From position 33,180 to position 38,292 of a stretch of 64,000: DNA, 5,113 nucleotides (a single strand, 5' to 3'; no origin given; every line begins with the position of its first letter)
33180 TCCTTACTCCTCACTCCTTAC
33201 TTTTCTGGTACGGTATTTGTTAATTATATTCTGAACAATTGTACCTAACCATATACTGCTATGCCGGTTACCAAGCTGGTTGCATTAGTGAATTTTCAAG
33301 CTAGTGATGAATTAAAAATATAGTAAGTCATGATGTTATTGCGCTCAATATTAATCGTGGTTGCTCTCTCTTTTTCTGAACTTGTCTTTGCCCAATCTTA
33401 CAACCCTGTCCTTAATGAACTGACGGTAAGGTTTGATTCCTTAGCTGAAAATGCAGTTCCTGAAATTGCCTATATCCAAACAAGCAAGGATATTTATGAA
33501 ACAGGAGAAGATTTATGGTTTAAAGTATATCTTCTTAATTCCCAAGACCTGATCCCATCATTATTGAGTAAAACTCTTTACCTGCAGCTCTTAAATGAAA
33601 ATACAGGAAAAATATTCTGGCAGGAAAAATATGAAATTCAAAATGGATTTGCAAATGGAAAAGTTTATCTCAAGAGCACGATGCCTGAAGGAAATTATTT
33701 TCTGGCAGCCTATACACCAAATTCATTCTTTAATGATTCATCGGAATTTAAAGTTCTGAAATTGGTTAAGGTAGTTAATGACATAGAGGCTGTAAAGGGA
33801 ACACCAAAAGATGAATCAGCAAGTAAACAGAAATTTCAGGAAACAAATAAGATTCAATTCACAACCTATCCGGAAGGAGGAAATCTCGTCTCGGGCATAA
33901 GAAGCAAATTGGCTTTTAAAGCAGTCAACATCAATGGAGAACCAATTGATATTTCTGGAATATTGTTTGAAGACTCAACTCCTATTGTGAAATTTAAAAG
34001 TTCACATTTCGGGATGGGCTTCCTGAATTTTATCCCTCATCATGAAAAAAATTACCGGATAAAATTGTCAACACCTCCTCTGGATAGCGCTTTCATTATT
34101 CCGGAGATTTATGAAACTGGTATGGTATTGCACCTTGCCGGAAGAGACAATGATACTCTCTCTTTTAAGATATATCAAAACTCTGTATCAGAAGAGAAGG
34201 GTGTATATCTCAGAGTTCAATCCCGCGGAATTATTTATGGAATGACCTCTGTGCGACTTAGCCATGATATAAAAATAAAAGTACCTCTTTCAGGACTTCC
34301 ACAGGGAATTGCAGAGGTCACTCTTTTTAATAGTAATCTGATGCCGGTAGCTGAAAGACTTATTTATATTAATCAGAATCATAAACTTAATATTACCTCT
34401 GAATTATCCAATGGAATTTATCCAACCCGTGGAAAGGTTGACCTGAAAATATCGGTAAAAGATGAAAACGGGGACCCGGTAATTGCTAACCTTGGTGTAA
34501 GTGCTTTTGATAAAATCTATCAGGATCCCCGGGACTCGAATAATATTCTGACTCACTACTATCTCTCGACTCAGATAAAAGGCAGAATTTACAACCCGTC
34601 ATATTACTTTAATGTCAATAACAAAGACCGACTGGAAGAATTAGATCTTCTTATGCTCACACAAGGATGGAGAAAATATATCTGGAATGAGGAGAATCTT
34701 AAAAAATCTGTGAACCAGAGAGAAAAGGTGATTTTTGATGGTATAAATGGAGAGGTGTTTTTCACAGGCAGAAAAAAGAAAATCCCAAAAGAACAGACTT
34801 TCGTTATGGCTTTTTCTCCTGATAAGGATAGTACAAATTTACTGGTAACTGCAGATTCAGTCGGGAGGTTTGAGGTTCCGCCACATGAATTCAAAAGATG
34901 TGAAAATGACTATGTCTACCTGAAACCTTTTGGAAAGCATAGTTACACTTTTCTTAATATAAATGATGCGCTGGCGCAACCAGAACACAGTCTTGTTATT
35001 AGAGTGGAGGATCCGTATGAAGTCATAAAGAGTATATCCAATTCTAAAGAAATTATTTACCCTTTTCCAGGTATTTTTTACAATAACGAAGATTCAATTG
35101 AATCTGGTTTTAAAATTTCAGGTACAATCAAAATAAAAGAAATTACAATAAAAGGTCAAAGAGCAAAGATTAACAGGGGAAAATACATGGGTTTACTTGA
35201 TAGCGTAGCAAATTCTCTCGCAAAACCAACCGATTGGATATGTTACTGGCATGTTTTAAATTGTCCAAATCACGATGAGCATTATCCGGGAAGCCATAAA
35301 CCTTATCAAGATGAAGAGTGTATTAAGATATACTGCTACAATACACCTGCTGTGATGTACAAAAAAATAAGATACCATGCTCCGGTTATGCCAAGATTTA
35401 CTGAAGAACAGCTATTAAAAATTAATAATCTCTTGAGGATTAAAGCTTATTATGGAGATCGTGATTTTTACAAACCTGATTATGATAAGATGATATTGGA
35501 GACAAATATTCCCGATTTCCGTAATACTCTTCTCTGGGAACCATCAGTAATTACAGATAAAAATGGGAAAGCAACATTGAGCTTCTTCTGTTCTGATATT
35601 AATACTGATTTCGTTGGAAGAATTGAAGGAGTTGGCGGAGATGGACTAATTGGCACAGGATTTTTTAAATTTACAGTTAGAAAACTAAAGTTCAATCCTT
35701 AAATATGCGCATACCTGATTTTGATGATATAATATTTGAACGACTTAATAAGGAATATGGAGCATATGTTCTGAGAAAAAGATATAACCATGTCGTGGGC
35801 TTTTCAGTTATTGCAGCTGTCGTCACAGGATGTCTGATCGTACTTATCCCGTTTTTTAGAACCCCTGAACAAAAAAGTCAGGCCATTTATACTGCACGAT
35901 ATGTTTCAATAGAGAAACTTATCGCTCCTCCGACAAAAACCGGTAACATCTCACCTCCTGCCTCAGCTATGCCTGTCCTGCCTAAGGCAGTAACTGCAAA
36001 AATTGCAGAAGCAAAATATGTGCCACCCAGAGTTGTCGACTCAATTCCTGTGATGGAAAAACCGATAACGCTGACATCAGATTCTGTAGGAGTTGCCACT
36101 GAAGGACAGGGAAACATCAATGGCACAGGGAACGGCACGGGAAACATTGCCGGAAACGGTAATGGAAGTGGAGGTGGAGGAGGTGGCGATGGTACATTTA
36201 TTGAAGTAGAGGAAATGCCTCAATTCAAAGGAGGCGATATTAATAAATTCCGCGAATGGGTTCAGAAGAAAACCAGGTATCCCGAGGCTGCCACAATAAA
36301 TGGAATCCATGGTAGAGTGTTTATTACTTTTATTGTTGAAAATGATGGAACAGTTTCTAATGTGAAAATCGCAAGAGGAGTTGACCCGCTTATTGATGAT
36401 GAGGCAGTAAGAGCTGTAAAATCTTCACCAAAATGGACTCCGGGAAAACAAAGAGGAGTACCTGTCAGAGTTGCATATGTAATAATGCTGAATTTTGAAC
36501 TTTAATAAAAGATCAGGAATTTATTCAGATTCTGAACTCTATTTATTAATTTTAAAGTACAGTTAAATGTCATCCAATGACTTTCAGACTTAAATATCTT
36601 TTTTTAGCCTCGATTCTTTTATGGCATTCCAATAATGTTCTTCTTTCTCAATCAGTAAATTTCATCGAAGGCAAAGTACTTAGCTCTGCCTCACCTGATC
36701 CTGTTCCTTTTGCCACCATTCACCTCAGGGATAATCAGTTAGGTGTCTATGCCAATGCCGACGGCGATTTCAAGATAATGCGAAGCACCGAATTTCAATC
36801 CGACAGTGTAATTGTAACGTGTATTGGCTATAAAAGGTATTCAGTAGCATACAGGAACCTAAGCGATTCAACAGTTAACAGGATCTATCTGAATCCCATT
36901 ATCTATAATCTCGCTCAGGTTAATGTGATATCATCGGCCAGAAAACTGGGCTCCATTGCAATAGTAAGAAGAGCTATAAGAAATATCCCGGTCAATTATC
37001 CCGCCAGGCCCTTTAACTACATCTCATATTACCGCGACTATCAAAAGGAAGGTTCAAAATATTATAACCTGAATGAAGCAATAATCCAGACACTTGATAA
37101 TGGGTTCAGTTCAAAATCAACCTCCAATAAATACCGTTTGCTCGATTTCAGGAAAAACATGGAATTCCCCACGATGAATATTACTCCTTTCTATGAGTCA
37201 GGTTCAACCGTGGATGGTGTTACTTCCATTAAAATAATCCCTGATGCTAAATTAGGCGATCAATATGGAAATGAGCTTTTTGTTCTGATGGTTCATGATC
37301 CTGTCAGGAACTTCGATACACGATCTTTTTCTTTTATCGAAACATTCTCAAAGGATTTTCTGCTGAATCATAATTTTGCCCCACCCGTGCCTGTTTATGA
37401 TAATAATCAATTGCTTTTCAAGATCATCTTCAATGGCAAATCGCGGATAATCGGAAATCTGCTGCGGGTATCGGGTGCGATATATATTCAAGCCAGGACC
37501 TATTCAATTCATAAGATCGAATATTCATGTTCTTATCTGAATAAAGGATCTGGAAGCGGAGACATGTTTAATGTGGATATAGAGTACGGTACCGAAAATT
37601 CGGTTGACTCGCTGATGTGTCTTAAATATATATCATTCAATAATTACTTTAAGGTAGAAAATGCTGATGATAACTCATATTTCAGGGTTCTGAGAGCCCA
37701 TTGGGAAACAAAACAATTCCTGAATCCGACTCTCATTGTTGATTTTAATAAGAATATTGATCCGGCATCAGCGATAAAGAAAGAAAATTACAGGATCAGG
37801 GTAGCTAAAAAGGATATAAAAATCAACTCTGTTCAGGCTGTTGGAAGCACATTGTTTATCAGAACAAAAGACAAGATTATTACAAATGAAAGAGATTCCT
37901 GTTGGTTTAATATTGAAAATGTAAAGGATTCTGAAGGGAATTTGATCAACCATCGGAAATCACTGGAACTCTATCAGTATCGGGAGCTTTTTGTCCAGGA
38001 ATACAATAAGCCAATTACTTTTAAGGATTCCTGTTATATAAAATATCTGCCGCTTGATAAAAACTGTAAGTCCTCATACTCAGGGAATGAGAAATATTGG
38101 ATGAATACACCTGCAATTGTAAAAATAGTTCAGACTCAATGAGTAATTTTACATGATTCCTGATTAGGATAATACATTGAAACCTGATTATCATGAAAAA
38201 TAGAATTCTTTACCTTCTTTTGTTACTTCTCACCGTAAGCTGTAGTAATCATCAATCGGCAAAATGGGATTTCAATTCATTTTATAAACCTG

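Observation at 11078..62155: Very dense family of palindromic intergenic elements built from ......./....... heptad arrays with a conserved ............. tail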

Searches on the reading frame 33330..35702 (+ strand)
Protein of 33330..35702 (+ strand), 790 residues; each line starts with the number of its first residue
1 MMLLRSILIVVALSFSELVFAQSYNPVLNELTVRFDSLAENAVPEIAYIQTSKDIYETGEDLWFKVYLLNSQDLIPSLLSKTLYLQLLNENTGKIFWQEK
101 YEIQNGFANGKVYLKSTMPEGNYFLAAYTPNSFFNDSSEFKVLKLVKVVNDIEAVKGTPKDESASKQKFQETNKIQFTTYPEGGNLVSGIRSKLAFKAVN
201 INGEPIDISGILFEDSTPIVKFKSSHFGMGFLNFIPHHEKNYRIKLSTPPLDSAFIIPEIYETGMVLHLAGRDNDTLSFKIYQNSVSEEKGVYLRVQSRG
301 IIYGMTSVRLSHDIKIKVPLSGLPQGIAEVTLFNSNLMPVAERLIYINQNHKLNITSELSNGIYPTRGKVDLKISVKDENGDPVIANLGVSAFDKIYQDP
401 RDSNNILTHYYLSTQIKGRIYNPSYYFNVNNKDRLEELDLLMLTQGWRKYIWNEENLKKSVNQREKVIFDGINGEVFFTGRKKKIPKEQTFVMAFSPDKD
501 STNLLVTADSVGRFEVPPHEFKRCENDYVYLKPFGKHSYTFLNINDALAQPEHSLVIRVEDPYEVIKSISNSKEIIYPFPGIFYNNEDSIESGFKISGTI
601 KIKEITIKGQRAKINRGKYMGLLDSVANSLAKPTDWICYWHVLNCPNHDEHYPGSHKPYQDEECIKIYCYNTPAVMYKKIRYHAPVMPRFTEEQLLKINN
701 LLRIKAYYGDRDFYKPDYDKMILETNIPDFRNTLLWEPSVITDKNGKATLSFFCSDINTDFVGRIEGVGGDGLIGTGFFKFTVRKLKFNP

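Call 8: find_encoding_contigs(protein=window:33330-35702:+, flank=10000, max_places=6)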
Protein window:33330-35702:+ (790 aa): no gene with exactly this product is on record in the collection.

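Call 21: search_protein_families(library=pfam, proteins=[window:33330-35702:+])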
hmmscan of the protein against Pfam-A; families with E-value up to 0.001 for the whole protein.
window:33330-35702:+ (790 aa): 1 family
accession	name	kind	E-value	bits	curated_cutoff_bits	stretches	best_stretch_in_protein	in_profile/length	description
PF01835.25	MG2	-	3.2e-05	24.6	32.8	1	47-142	2-96/96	MG2 domain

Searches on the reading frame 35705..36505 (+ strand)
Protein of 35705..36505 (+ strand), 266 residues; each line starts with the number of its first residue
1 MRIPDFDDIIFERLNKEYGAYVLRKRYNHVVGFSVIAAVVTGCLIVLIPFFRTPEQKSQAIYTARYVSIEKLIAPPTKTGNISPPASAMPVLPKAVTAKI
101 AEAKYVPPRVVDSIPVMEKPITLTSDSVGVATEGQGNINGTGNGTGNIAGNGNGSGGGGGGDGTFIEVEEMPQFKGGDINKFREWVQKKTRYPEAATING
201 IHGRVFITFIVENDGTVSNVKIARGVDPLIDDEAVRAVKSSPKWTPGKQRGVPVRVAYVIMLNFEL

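Call 25: search_protein_families(library=pfam, proteins=[window:35705-36505:+], max_evalue=0.01)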
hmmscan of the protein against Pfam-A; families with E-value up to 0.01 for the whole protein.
window:35705-36505:+ (266 aa): 1 family
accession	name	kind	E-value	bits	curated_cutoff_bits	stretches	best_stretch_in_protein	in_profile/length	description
PF03544.19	TonB_C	-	3.1e-18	66.4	24.6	1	190-266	3-79/79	Gram-negative bacterial TonB protein C-terminal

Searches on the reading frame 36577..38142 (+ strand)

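Call 25: search_protein_families(library=pfam, proteins=[window:36577-38142:+], max_evalue=0.01)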
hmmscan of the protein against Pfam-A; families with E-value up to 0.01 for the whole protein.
window:36577-38142:+ (521 aa): 1 family
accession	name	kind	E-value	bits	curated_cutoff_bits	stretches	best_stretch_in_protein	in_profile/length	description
PF13715.12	CarbopepD_reg_2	-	1e-10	42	32.2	1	30-117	1-88/88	CarboxypepD_reg-like domain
